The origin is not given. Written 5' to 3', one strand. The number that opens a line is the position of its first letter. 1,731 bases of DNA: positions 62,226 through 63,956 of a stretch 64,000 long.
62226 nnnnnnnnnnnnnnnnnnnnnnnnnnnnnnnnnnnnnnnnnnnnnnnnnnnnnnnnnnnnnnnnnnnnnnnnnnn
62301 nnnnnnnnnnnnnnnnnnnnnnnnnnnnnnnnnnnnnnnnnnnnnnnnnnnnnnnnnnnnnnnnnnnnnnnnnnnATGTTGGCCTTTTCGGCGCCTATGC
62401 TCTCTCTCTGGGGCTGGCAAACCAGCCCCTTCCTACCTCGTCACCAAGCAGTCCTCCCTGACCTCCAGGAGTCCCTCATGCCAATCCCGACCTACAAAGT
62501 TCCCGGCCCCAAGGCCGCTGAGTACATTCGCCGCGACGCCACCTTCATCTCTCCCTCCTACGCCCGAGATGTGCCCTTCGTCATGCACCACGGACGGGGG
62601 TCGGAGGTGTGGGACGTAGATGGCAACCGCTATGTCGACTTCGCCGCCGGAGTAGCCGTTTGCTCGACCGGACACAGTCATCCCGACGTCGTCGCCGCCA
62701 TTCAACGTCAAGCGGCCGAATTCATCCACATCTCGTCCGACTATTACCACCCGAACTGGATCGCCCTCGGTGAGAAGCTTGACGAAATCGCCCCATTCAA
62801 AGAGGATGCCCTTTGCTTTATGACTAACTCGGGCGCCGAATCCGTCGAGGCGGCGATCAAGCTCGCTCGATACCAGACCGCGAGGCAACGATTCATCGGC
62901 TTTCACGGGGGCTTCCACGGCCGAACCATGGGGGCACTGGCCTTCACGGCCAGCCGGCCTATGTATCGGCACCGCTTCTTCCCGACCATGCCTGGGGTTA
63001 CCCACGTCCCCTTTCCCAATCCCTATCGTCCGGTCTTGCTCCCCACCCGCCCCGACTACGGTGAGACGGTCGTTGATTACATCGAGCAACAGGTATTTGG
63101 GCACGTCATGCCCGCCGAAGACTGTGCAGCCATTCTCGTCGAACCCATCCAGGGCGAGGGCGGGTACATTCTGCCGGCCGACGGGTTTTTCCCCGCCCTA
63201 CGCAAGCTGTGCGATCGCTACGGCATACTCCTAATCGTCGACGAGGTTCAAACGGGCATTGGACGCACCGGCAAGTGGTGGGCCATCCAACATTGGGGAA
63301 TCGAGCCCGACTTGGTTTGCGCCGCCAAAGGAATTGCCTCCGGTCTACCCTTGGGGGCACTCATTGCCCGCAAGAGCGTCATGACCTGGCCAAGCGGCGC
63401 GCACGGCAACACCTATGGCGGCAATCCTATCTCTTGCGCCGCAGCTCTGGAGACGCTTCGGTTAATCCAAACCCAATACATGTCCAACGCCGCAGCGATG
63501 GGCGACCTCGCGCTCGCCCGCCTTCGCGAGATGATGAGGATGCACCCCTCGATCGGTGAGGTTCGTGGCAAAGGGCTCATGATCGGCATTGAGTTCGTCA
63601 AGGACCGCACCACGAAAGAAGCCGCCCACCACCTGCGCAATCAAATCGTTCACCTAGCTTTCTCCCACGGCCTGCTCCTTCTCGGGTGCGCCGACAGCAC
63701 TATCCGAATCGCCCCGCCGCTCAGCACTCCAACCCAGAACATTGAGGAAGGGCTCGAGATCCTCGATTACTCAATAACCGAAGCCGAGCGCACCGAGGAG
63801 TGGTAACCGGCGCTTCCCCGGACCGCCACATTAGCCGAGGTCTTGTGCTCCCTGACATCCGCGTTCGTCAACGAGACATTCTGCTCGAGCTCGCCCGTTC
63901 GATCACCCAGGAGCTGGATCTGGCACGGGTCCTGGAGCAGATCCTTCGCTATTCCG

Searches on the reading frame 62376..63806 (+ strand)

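Call 66: search_protein_families(library=pfam, proteins=[window:62376-63806:+], max_evalue=0.00001)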
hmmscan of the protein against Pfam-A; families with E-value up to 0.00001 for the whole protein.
window:62376-63806:+ (476 aa): 1 family
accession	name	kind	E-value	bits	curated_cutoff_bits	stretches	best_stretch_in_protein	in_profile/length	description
PF00202.27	Aminotran_3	-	9.7e-119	397.1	30.5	1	64-464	7-400/403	Aminotransferase class-III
